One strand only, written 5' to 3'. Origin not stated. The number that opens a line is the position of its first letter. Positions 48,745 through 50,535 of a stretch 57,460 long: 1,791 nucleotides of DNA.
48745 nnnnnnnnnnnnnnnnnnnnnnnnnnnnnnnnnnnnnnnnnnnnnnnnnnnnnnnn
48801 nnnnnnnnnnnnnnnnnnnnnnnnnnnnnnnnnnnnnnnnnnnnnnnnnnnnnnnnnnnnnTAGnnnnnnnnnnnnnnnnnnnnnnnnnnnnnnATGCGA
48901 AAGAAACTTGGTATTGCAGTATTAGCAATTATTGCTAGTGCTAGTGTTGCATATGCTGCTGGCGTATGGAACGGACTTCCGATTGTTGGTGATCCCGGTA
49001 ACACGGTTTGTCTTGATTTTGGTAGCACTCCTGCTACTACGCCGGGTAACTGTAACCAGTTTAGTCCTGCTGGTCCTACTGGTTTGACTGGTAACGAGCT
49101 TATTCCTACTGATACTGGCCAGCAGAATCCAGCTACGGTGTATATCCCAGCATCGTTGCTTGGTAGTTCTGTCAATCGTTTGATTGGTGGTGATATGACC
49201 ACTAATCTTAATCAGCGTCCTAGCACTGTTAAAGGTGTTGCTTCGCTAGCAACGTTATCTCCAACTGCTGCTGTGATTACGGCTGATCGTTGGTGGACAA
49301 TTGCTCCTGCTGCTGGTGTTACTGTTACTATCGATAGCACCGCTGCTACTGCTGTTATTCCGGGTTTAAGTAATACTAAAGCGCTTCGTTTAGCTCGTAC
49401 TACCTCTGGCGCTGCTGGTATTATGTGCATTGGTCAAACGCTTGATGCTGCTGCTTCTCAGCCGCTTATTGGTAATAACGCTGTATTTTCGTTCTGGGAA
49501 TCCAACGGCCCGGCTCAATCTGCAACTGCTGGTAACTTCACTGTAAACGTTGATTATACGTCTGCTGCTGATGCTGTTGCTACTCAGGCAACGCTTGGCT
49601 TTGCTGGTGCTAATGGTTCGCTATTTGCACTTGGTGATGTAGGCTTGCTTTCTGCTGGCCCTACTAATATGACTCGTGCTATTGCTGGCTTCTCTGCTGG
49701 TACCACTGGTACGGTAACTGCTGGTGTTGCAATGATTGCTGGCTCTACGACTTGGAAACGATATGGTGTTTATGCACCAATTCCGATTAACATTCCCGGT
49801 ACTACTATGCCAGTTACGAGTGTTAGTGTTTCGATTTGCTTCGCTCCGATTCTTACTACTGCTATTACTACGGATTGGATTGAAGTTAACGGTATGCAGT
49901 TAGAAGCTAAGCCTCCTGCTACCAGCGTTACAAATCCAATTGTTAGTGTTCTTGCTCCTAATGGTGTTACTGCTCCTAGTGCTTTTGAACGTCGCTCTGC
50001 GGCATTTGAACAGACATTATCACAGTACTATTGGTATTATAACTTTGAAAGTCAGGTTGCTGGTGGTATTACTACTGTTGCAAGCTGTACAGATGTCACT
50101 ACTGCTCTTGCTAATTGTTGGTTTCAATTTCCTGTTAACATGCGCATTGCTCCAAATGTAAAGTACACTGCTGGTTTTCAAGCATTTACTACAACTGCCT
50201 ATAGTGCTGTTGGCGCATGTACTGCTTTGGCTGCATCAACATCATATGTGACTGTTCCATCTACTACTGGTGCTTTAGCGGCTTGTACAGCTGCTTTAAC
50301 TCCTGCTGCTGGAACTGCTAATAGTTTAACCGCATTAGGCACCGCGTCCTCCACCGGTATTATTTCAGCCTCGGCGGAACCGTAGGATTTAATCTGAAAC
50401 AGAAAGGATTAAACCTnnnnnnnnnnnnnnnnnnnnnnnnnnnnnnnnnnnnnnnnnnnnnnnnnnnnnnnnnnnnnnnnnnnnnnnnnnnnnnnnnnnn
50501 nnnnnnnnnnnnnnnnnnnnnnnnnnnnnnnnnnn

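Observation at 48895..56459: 7.6 kb cassette of seven ORFs, six with export signals, inserted between the TerS-like gene and terL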

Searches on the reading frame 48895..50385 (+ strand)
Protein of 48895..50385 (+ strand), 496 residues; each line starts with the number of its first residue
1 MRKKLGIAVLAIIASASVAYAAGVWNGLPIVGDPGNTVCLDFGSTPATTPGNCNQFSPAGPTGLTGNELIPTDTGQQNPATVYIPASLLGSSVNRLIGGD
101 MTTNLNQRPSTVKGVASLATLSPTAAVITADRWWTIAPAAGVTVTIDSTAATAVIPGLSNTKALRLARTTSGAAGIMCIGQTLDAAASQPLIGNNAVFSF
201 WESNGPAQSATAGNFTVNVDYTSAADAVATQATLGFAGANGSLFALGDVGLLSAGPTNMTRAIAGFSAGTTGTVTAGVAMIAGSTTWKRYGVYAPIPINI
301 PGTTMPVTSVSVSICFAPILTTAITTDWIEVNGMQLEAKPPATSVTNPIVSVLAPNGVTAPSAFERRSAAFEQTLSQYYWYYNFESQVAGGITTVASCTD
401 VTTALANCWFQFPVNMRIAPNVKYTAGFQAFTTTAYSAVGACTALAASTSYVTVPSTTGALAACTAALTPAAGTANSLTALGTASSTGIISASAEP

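Call 5: search_protein_families(library=phrogs, proteins=[window:48895-50385:+], max_evalue=0.01)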
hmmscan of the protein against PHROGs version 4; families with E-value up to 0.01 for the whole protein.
window:48895-50385:+ (496 aa): 0 families

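Call 6: search_protein_families(library=pfam, proteins=[window:48895-50385:+], max_evalue=0.01)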
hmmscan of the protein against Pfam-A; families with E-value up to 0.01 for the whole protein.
window:48895-50385:+ (496 aa): 0 families

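Call 22: find_homologous_proteins(query=window:48895-50385:+, max_evalue=0.001)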
Query window:48895-50385:+ (496 aa): 232 proteins with E <= 0.001 among 8000 candidates; the best 120 are listed.
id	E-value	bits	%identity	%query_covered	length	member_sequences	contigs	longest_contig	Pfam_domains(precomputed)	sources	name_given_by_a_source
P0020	0.0e+0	1048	100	100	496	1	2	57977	-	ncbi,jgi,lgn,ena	-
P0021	1.2e-237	807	79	100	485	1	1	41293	-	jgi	jgi:hypothetical protein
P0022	8.6e-234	795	80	100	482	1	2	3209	-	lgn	-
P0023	6.6e-233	792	79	100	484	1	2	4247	-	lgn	-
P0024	1.6e-228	777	78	100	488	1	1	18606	-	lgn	-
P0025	1.7e-223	761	76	100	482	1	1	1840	-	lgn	-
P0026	4.9e-223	759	75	100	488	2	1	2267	-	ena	-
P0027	6.3e-220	749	74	100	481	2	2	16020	-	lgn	-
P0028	6.5e-220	749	76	100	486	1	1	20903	-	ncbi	-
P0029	1.9e-219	747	76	100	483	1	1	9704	-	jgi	jgi:hypothetical protein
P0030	3.8e-218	743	77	97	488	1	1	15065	-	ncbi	-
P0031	4.9e-218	743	76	100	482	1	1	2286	-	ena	-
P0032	4.4e-217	740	76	97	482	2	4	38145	-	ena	-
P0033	7.5e-217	739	73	100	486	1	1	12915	-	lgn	-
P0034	8.9e-217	739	75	100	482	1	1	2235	-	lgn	-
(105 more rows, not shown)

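Call 25: find_related_loci(query=window:48895-50385:+, collection=viral_contigs, flank=10000)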
Query window:48895-50385:+ (496 aa) in viral_contigs; peptide patterns used: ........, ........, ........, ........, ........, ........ (x = any residue, [..] = any of these).
16 stretches matched a pattern; 7 encode a relative of the query (tblastn E <= 1e-3); 7 distinct loci.
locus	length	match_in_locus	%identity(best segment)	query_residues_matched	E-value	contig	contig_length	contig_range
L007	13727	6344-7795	74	3-496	0e+0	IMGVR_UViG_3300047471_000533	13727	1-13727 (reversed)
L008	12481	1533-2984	74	3-496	0e+0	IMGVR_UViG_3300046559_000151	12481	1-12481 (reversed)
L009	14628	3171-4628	70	1-496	0e+0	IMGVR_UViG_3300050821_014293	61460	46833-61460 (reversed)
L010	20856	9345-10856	68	1-496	0e+0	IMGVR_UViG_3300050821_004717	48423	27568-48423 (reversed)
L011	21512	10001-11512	68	1-496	0e+0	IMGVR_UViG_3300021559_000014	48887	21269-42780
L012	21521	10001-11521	68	5-496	0e+0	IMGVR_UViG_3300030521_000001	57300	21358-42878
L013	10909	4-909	72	186-496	2e-131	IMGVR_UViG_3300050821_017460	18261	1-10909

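Call 32: search_solved_structures(query=A2, max_evalue=1)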
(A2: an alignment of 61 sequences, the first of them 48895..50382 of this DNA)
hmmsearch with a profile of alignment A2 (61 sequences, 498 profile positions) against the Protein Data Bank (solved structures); distinct sequences matched with E-value up to 1: 0.

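Call 40: predict_structure(alignment_id=A2)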
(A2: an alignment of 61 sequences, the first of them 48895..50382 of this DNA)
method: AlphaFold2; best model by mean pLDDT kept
length: 496 residues; sequences in the alignment: 61
mean_pLDDT: 77.0   pTM: 0.74
mean pLDDT of the five models: 77.0, 75.4, 75.3, 73.7, 73.3
residues with pLDDT >= 90: 140; 70-90: 198; 50-70: 123; < 50: 35
segments of 3 or more residues with pLDDT < 50: 22-24, 26-34, 45-50, 344-350
pLDDT, mean of each block of 10 residues (from residue 1): 66 63 47 54 52 58 52 56 53 84 60 52 67 83 71 72 84 82 92 94 81 88 79 67 88 86 93 95 91 95 95 89 79 92 51 70 86 83 70 87 92 86 84 89 85 77 90 91 68 82
secondary structure, 60 per line:
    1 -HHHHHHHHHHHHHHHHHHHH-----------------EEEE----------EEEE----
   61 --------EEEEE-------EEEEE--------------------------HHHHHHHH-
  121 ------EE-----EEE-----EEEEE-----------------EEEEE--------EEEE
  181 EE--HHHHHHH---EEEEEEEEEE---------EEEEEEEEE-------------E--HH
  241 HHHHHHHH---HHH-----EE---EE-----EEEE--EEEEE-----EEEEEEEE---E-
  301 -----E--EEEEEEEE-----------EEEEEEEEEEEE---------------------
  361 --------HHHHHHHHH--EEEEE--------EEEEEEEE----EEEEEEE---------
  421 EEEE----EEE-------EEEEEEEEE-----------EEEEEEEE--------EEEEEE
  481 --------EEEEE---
elements in order: H2-21 E39-42 E53-56 E69-73 E81-85 H112-119 E134-136 E142-146 E164-168 E177-182 H185-191 E195-204 E214-222 H239-248 E272-275 E278-282 E288-295 E309-316 E328-339 H369-377 E380-384 E393-400 E405-411 E421-424 E429-431 E439-447 E459-466 E475-480 E489-493

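Call 43: fold_search(model_id=the predicted structure, library=pdb)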
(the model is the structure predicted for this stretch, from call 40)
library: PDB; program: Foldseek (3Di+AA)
matches with E <= 10: 905; with E <= 0.001: 5
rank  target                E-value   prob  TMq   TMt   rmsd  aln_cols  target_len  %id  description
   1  6al8_A                3.0e-04  1.00  0.24  0.54  10.2       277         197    8  Crystal structure HpiC1 Y101F/F138S (released 2018-03-07)
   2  6al7_A                5.2e-04  1.00  0.24  0.54  10.2       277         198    8  Crystal structure HpiC1 F138S (released 2018-03-07)
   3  6uwi_H                5.8e-04  0.93  0.16  0.13  24.8       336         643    8  Crystal structure of the Clostridium difficile translocase CDTb (released 2020-01-22)
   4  6uwi_A                9.1e-04  0.69  0.15  0.12  20.3       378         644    8  Crystal structure of the Clostridium difficile translocase CDTb (released 2020-01-22)
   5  7lyu_B                9.1e-04  0.60  0.19  0.24  22.7       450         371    9  Reelin repeat 8 (released 2022-06-15)
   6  6uwi_D                1.1e-03  0.63  0.15  0.11  20.5       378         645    7  Crystal structure of the Clostridium difficile translocase CDTb (released 2020-01-22)
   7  6uwi_E                1.1e-03  0.63  0.15  0.12  20.4       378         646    7  Crystal structure of the Clostridium difficile translocase CDTb (released 2020-01-22)
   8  7uae_A                1.1e-03  0.99  0.24  0.23  18.5       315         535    8  Human meprin alpha (active state) (released 2022-11-02)
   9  6a99_D                1.3e-03  1.00  0.26  0.58   7.3       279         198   11  Crystal structure of a Stig cyclases Fisc from Fischerella sp. TAU in complex with (3Z)-3-(1-methyl-2-pyrrolidinyliden (released 2018-12-19)
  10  7uab_E                1.3e-03  0.99  0.25  0.23  19.0       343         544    7  Human pro-meprin alpha (zymogen state) (released 2022-11-02)
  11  5wpu                  1.3e-03  1.00  0.24  0.55  10.2       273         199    8  Crystal structure HpiC1 Y101S (released 2018-03-07)
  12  6a98_D                1.5e-03  1.00  0.26  0.59   7.3       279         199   10  Crystal structure of a cyclase from Fischerella sp. TAU (released 2018-12-19)
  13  8zuh_A                1.5e-03  0.87  0.15  0.26  10.6       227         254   12  Crystal structure of bovine Fbs2/Skp1/Man3GlcNAc2 complex (released 2024-09-04)
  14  6uwi_G                1.5e-03  0.60  0.15  0.11  21.3       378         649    8  Crystal structure of the Clostridium difficile translocase CDTb (released 2020-01-22)
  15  9euf_8                1.8e-03  1.00  0.21  0.17   6.0       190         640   14  Cryo-EM structure of Staphylococcus aureus bacteriophage phi812 baseplate in the pre-contraction state - complete (released 2025-04-09)
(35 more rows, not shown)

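Call 47: find_related_loci(query=A2, collection=genome_contigs, flank=10000)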
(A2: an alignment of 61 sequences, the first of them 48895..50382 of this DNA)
Query A2 (496 aa) in genome_contigs; peptide patterns used: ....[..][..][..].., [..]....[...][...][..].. (x = any residue, [..] = any of these).
86 stretches matched a pattern; 1 encode a relative of the query (tblastn E <= 1e-3); 1 distinct loci.
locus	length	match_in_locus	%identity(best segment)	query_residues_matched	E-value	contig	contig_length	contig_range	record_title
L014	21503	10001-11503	62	1-496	0e+0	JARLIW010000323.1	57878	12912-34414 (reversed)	MAG: Beijerinckiaceae bacterium isolate MAG_BA168 MetaBAT2_Bin_168_sub_Anoxic_k141_2353430, whole genome shotgun sequenc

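Call 50: search_dna_similar(query=window:48895-50385:+, collection=phages, mode=protein, max_evalue=0.001, max_rows=25)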
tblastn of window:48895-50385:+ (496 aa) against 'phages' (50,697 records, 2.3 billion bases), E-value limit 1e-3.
No match.

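Call 63: fold_search(model_id=the predicted structure, library=viral)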
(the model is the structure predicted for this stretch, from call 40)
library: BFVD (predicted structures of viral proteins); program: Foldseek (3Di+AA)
matches with E <= 10: 1295; with E <= 0.001: 136
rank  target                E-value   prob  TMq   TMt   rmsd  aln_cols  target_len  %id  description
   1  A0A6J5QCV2            5.4e-22  1.00  0.57  0.59   6.4       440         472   18  Bacteriophage lambda, Stf, side tail fibre-repeat-2 [uncultured Caudovirales phage]
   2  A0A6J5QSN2            1.2e-20  1.00  0.55  0.54   9.1       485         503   19  Carbohydrate-binding, CenC-like [uncultured Caudovirales phage]
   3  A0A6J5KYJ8            1.4e-19  1.00  0.54  0.47   6.1       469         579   18  Uncharacterized protein [uncultured Caudovirales phage]
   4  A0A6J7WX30            6.3e-19  1.00  0.49  0.59   7.2       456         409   20  Uncharacterized protein [uncultured Caudovirales phage]
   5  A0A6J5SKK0            2.3e-18  1.00  0.51  0.29   9.8       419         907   17  Uncharacterized protein [uncultured Caudovirales phage]
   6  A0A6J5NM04            2.5e-17  1.00  0.49  0.58   6.1       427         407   17  Uncharacterized protein [uncultured Caudovirales phage]
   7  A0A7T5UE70            1.3e-16  1.00  0.46  0.55   6.4       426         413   18  (no name in the UniProt tables at hand)
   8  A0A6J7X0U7            1.6e-16  1.00  0.52  0.70   6.0       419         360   17  Carbohydrate-binding, CenC-like [uncultured Caudovirales phage]
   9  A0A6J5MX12            2.8e-16  1.00  0.48  0.57   7.2       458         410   17  Uncharacterized protein [uncultured Caudovirales phage]
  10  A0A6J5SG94            3.9e-16  1.00  0.53  0.45  10.2       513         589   15  Uncharacterized protein [uncultured Caudovirales phage]
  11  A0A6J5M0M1            2.2e-15  1.00  0.47  0.43   4.7       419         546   18  Tail fiber protein [uncultured Caudovirales phage]
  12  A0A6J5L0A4            3.1e-15  1.00  0.49  0.29   6.4       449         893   14  Tail fiber protein [uncultured Caudovirales phage]
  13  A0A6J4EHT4            4.9e-15  1.00  0.45  0.48   6.7       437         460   16  (no name in the UniProt tables at hand)
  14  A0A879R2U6            6.5e-15  1.00  0.48  0.52   9.5       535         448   16  Uncharacterized protein [Synechococcus phage S-SRM01]
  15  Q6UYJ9                9.6e-15  1.00  0.46  0.20  17.5       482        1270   15  Tail fiber protein [Burkholderia phage BcepNazgul]
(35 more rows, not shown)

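Call 64: search_protein_families(library=pfam, proteins=[L008:5718-7232:+, L008:4655-5728:+], max_evalue=0.01)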
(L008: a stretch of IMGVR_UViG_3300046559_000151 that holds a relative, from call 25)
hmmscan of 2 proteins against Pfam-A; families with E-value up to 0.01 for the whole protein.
L008:5718-7232:+ (504 aa): 1 family
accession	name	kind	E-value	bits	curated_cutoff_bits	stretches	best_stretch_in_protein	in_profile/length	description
PF00150.24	Cellulase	-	2.8e-36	125.9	23.5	1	190-460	21-270/272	Cellulase (glycosyl hydrolase family 5)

L008:4655-5728:+ (357 aa): 1 family
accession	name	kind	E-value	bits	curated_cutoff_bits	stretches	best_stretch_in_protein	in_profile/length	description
PF13385.13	Laminin_G_3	-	0.00083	20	27.6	1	268-352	64-151/151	Concanavalin A-like lectin/glucanases superfamily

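Call 66: list_cluster_members(proteins=[P0020, P0001, P0004])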
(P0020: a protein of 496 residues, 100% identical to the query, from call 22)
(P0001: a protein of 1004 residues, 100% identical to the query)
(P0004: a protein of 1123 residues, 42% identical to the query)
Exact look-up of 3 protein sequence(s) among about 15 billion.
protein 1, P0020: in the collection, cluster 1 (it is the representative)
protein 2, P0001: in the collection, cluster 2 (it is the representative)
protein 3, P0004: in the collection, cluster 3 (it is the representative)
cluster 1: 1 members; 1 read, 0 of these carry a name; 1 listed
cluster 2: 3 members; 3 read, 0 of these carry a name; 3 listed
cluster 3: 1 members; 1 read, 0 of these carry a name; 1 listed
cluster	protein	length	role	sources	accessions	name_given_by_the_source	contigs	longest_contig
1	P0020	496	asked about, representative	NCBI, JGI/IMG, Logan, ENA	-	-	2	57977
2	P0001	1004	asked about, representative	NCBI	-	-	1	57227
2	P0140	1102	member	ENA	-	-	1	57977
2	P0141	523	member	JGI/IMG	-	-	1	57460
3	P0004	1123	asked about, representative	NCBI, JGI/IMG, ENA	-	-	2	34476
